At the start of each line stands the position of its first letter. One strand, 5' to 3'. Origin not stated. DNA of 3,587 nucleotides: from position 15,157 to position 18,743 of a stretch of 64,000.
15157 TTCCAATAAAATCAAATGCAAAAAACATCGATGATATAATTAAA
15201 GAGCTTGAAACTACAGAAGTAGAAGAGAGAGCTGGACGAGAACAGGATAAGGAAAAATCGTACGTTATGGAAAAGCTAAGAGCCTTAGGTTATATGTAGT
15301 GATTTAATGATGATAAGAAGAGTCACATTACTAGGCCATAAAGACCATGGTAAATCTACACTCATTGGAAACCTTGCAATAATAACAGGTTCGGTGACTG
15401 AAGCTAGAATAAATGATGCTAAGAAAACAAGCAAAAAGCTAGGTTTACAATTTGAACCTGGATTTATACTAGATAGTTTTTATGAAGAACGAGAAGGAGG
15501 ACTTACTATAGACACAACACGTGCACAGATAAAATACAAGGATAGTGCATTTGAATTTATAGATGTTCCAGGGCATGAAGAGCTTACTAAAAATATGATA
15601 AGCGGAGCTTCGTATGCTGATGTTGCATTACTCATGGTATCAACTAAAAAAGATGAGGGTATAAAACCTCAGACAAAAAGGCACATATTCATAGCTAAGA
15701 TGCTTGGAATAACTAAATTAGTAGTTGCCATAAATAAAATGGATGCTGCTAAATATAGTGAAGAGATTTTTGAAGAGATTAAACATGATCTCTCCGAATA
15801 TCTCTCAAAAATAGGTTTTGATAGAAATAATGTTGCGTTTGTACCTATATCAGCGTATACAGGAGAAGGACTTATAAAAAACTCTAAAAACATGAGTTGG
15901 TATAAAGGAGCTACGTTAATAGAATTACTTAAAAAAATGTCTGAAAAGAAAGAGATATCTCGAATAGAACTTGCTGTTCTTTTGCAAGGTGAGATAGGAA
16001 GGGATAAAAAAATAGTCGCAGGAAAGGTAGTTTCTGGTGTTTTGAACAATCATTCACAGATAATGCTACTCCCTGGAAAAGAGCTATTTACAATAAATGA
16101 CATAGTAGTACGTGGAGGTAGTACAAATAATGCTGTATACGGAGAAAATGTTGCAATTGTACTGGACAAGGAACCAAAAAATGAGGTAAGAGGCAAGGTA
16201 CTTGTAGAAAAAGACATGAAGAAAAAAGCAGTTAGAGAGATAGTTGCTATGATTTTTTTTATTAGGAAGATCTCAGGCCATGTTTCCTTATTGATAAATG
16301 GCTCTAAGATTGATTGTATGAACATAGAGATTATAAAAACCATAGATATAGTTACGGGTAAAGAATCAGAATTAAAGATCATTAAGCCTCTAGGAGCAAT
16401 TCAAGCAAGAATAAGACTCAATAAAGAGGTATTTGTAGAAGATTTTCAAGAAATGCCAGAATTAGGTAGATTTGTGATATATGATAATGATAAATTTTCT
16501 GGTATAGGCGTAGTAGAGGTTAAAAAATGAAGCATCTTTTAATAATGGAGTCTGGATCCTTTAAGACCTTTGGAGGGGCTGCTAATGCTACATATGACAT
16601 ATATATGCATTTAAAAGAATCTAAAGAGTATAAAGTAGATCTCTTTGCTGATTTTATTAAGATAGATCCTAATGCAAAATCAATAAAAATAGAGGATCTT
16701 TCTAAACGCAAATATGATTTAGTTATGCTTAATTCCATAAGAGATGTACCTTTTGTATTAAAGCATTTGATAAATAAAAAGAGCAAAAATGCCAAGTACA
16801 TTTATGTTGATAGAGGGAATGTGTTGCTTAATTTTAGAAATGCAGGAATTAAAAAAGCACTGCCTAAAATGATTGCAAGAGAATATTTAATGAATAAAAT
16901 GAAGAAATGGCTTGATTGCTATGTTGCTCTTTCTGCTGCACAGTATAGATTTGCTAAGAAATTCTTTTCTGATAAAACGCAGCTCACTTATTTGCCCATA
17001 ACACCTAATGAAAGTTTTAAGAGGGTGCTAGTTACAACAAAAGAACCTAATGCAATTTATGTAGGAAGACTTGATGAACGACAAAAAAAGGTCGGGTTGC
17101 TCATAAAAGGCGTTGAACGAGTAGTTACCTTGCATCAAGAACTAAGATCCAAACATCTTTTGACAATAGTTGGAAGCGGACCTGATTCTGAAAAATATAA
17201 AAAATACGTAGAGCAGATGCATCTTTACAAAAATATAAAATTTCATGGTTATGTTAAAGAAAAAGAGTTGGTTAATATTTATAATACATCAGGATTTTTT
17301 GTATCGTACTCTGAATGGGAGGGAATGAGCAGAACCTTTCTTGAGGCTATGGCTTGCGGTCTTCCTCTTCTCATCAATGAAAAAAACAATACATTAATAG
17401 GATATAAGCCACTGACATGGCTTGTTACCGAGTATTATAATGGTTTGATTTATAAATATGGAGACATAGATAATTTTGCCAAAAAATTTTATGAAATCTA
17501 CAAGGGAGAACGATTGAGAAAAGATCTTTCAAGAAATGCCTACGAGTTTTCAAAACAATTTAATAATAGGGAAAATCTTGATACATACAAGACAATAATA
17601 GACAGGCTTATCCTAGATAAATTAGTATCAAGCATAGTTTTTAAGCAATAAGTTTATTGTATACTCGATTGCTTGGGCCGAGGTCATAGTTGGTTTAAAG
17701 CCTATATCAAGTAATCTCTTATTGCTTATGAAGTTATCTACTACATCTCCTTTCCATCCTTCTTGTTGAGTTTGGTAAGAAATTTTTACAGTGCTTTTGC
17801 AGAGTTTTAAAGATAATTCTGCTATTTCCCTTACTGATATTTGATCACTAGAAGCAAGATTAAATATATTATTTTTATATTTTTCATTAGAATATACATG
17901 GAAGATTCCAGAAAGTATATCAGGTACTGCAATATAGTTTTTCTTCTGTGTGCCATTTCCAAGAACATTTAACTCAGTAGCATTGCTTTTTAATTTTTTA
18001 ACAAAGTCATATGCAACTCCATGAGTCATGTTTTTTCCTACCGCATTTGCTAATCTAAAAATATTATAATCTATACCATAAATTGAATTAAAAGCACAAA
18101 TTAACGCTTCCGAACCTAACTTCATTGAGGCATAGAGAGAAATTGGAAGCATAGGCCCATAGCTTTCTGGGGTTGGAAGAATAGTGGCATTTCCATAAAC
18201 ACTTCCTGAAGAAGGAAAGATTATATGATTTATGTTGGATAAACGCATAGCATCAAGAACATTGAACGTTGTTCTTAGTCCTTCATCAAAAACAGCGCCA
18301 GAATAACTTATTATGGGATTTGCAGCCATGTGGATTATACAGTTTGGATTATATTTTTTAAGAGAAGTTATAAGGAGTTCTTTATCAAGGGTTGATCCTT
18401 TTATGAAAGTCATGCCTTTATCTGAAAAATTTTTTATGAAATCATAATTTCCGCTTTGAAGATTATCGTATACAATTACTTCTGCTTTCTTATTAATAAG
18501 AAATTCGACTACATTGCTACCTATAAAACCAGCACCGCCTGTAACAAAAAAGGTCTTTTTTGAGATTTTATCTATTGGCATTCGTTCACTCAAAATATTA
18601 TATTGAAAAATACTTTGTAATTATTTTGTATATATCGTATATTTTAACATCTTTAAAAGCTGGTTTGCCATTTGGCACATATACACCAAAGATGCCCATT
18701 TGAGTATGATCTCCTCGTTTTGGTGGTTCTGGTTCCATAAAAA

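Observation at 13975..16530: RHH regulator carries the same C-terminal peptide as the co-operonic CysD-like enzyme, next to a CysN/EF-1alpha-like GTPase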

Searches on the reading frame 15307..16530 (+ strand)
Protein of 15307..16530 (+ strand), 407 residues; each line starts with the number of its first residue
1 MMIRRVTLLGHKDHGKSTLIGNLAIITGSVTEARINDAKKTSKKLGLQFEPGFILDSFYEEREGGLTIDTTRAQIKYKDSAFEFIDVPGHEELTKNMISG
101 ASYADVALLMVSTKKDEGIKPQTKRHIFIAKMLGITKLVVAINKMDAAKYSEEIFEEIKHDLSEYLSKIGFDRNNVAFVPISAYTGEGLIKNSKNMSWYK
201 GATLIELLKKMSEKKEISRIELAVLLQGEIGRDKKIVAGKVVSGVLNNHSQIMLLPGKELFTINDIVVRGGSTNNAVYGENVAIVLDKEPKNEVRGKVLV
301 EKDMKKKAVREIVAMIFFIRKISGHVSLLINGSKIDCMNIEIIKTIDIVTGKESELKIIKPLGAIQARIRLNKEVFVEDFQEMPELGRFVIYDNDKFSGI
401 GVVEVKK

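Call 3: search_protein_families(library=pfam, proteins=[window:15307-16530:+], max_evalue=0.01)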
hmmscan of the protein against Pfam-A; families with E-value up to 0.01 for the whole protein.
window:15307-16530:+ (407 aa): 7 families
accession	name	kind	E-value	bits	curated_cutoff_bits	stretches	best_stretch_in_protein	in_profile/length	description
PF00009.33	GTP_EFTU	-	6.2e-44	150.3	26.5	1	3-203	3-177/188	Elongation factor Tu GTP binding domain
PF22594.2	GTP-eEF1A_C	-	9.6e-11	42.4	27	1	330-404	25-101/101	GTP-eEF1A C-terminal domain-like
PF01926.29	MMR_HSR1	-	1.6e-07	31.8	21.9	1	65-144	31-113/113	50S ribosome-binding GTPase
PF03193.22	RsgA_GTPase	-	0.00064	20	30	0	101-162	20-79/174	RsgA GTPase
PF02421.24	FeoB_N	-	0.00073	19.5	27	0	65-152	32-122/156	Ferrous iron transport protein B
PF14578.12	GTP_EFTU_D4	-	0.0011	19.2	23.8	1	232-288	15-72/86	Elongation factor Tu domain 4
PF03143.23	GTP_EFTU_D3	-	0.0016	19.1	27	1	330-404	36-103/106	Elongation factor Tu C-terminal domain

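Call 4: search_protein_families(library=ncbifam, proteins=[window:15307-16530:+], max_evalue=0.01)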
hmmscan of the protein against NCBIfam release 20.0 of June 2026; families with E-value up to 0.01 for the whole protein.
window:15307-16530:+ (407 aa): 36 families (the best 25 are shown)
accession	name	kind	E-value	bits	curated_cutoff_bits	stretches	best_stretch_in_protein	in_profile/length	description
NF008969.0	PRK12317.1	subfamily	3e-83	279.8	502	1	6-403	10-418/426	elongation factor 1-alpha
TIGR00483.1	EF-1_alpha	equivalog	6.7e-75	252.2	540.1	1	6-403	10-419/427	translation elongation factor EF-1 subunit alpha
NF003478.0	PRK05124.1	equivalog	2.3e-69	234.2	590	1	6-402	30-430/475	sulfate adenylyltransferase subunit CysN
NF004035.0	PRK05506.1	subfamily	1.1e-68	232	715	1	5-396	26-421/632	bifunctional sulfate adenylyltransferase subunit 1/adenylylsulfate kinase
TIGR02034.1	CysN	subfamily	1.8e-67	228.1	336.1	1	9-396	6-397/406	sulfate adenylyltransferase, large subunit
TIGR00475.1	selB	equivalog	1.5e-33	116.4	242.25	1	6-316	3-275/581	selenocysteine-specific translation elongation factor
NF000766.0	PRK00049.1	subfamily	4.3e-33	114.7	449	1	6-379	15-373/396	elongation factor Tu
NF009373.0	PRK12736.1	subfamily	5.7e-32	110.9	452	1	7-379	16-371/394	elongation factor Tu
NF009372.0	PRK12735.1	subfamily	2.8e-30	105.4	479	1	6-377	15-371/396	elongation factor Tu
TIGR00485.1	EF-Tu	equivalog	9.5e-29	100.3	522.4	1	6-334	15-328/394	elongation factor Tu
NF003077.0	PRK04000.1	equivalog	6.3e-22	78.3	315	1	6-185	12-185/412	translation initiation factor IF-2 subunit gamma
TIGR03680.1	eif2g_arch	equivalog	7e-22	78.2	514.5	1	6-185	8-181/407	translation initiation factor IF-2 subunit gamma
TIGR00487.1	IF-2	equivalog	8.2e-18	64.5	424.4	1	62-189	116-238/587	translation initiation factor IF-2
TIGR01394.1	TypA_BipA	equivalog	9.2e-17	60.5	757.3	1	3-256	1-237/594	translational GTPase TypA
NF009381.0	PRK12740.1-5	subfamily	3.1e-16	58.9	583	1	2-163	8-155/692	elongation factor G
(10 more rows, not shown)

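Call 6: search_solved_structures(query=window:15307-16530:+, show_alignments=0, max_evalue=1e-20)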
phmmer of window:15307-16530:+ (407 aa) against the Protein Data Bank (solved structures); distinct sequences matched with E-value up to 1e-20: 31.
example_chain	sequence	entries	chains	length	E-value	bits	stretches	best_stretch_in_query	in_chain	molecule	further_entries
1jny_A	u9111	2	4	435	6e-63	216.2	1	7-403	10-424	Elongation factor 1-alpha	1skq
4cxg_A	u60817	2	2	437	1.4e-60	208.5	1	6-404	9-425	ELONGATION FACTOR 1A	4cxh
3vmf_A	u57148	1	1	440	1.4e-60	208.4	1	6-404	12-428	Elongation factor 1-alpha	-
3wxm_A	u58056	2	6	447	1.5e-60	208.3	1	6-404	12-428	Elongation factor 1-alpha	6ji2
3wy9_A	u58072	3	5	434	1.8e-51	178.4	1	6-401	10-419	Elongation factor 1-alpha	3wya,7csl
1zun_B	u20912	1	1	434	1.1e-45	159.4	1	4-318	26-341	sulfate adenylate transferase, subunit 1/adenylylsulfate kinase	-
1f60_A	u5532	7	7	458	7.2e-45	156.7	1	6-404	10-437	ELONGATION FACTOR EEF1A | ELONGATION FACTOR 1-ALPHA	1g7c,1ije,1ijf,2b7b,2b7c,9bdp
5o8w_A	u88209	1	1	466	7.8e-45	156.6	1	6-404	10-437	Elongation factor 1-alpha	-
9b0s_CF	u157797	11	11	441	1e-44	156.2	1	6-404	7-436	Putative elongation factor 1-alpha-like 3 | Elongation factor 1-alpha 1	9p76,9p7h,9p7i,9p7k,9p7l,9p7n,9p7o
8g5z_EF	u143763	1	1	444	1e-44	156.2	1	6-404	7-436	Elongation factor 1-alpha 1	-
5lzs_jj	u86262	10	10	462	1.2e-44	155.9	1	6-404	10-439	Elongation factor 1-alpha 1 | eEF1A | eukaryotic elongation factor 1A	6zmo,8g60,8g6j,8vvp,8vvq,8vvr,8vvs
4crn_P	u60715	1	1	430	2.8e-44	154.8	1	7-402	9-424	ERF3 IN RIBOSOME BOUND ERF1-ERF3-GDPNP COMPLEX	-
4d61_i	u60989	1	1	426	1.1e-43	152.9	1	6-403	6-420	EUKARYOTIC PEPTIDE CHAIN RELEASE FACTOR GTP-BINDING SUBUNIT ERF3A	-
7nwh_jj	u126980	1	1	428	1.1e-43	152.8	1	6-403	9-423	eRF3a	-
5lzw_jj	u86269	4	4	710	1.8e-43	152.1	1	6-403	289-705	Hbs1l | HBS1-like protein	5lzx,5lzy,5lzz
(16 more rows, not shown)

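Call 39: search_solved_structures(query=window:15307-16530:+, show_alignments=5, max_evalue=1e-50)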
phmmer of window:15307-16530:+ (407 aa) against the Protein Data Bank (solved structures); distinct sequences matched with E-value up to 1e-50: 5.
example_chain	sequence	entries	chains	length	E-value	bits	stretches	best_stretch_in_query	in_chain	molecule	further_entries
1jny_A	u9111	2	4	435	6e-63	216.2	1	7-403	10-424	Elongation factor 1-alpha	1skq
4cxg_A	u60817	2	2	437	1.4e-60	208.5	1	6-404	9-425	ELONGATION FACTOR 1A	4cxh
3vmf_A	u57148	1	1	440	1.4e-60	208.4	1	6-404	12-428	Elongation factor 1-alpha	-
3wxm_A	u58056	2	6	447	1.5e-60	208.3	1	6-404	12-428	Elongation factor 1-alpha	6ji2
3wy9_A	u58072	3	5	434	1.8e-51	178.4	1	6-401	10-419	Elongation factor 1-alpha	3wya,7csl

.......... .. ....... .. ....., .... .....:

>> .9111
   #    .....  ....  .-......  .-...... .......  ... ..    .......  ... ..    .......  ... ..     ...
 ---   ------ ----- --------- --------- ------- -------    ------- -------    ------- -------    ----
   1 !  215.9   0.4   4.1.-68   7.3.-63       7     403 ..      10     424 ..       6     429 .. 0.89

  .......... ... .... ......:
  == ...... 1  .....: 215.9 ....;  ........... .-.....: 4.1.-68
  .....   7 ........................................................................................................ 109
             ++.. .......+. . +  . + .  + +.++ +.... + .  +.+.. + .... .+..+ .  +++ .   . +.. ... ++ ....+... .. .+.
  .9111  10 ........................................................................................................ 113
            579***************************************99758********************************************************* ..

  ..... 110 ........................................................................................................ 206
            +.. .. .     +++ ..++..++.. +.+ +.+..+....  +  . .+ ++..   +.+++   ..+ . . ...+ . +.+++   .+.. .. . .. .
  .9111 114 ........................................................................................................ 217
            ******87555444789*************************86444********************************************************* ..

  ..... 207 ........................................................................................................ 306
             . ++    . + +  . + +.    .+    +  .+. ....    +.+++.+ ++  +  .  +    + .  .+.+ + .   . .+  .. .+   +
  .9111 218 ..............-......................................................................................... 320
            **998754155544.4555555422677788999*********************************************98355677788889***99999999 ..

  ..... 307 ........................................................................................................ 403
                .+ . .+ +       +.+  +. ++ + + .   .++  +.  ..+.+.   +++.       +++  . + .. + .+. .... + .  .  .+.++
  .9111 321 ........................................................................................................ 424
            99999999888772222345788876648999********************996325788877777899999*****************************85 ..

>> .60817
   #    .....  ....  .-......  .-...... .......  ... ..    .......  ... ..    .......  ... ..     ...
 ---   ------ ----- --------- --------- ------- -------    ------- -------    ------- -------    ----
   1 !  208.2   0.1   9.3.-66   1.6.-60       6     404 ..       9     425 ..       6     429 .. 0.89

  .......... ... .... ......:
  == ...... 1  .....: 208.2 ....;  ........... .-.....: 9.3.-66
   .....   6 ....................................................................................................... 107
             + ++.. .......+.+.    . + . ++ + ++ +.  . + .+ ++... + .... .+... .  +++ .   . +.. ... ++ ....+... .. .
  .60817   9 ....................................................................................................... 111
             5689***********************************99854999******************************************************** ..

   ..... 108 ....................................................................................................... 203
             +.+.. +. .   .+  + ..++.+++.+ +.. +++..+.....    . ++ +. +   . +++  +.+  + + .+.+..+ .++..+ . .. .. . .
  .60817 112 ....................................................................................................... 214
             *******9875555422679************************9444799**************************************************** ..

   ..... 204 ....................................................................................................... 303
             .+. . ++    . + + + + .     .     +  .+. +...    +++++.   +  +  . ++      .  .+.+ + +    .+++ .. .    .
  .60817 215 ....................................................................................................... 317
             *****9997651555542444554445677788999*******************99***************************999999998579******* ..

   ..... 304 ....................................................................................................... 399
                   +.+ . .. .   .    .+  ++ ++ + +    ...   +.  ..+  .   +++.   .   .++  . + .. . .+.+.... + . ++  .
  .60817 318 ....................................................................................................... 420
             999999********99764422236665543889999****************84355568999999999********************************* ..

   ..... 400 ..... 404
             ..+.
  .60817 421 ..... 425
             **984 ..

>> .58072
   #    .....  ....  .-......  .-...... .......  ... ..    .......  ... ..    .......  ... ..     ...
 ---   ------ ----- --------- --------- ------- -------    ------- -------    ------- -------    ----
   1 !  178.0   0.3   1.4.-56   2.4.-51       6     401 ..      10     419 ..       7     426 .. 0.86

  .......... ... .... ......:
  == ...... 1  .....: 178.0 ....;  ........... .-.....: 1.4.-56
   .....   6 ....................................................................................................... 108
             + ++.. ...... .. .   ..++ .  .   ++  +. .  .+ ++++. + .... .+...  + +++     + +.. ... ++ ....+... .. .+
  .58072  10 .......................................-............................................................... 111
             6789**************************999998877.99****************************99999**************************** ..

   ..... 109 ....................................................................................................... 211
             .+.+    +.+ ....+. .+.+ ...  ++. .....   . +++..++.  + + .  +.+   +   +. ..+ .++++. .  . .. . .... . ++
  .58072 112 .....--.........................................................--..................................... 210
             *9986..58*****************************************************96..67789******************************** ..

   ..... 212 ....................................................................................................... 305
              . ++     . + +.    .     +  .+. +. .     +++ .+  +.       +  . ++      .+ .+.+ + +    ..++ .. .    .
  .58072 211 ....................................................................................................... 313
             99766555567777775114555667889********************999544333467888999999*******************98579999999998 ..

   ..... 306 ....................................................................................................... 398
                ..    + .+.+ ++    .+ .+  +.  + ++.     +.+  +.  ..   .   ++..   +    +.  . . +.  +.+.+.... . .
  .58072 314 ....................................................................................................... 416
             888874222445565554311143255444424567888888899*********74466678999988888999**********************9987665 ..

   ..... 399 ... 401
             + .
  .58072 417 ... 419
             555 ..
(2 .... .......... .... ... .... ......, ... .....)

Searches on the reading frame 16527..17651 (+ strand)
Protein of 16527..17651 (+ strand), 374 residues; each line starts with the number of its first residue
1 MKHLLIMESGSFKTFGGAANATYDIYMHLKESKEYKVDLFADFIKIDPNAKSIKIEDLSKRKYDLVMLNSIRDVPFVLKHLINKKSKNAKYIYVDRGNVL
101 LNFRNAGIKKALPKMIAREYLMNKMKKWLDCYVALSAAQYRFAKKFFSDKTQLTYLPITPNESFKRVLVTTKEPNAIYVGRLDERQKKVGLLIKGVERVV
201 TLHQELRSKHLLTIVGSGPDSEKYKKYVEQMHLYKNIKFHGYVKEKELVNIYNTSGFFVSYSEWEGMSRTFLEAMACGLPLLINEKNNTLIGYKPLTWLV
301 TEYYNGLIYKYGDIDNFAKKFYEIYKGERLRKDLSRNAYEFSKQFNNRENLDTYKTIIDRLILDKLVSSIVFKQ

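Call 3: search_protein_families(library=pfam, proteins=[window:16527-17651:+], max_evalue=0.01)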
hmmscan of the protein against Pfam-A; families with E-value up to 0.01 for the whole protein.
window:16527-17651:+ (374 aa): 4 families
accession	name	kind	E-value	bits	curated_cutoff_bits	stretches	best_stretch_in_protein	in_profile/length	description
PF00534.26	Glycos_transf_1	-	3.3e-27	95.5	26.4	1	163-340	5-171/172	Glycosyl transferases group 1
PF13692.12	Glyco_trans_1_4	-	7.8e-21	75.3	27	1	174-325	2-140/142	Glycosyl transferases group 1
PF20706.3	GT4-conflict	-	6.3e-08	32.4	26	1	156-286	178-313/385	Family 4 Glycosyltransferase in conflict systems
PF13524.12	Glyco_trans_1_2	-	4.8e-07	30.2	25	1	204-344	7-132/144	Glycosyl transferase-like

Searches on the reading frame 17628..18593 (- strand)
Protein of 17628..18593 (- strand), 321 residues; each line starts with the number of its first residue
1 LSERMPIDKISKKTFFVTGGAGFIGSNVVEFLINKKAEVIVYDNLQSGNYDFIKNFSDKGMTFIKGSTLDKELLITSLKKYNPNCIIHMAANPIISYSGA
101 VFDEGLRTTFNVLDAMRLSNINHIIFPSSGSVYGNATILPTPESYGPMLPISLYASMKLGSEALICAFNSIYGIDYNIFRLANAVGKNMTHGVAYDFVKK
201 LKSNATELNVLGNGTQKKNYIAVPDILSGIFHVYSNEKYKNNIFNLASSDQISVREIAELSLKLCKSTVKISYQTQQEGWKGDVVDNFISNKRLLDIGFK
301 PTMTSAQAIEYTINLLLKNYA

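Call 3: search_protein_families(library=pfam, proteins=[window:17628-18593:-], max_evalue=0.01)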
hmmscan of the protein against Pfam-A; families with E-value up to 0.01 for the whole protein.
window:17628-18593:- (321 aa): 7 families
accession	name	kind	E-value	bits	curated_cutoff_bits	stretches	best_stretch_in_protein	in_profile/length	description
PF01370.27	Epimerase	-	4.2e-36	125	20.9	1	16-247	2-240/240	NAD dependent epimerase/dehydratase family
PF16363.11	GDP_Man_Dehyd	-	6.1e-35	121.7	27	1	16-277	1-278/332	GDP-mannose 4,6 dehydratase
PF01073.25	3Beta_HSD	-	4e-12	46.2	22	1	17-170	2-162/280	3-beta hydroxysteroid dehydrogenase/isomerase family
PF02719.21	Polysacc_synt_2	-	3.6e-06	26.8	20.2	1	16-125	2-124/293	Polysaccharide biosynthesis protein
PF05368.20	NmrA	-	2.9e-05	24.2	27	1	12-126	2-104/298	NmrA-like family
PF13460.12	NAD_binding_10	-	0.00011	22.5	27.2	1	19-137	1-106/184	NAD(P)H-binding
PF04321.23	RmlD_sub_bind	-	0.00032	20.3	27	1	16-268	4-234/287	RmlD substrate binding domain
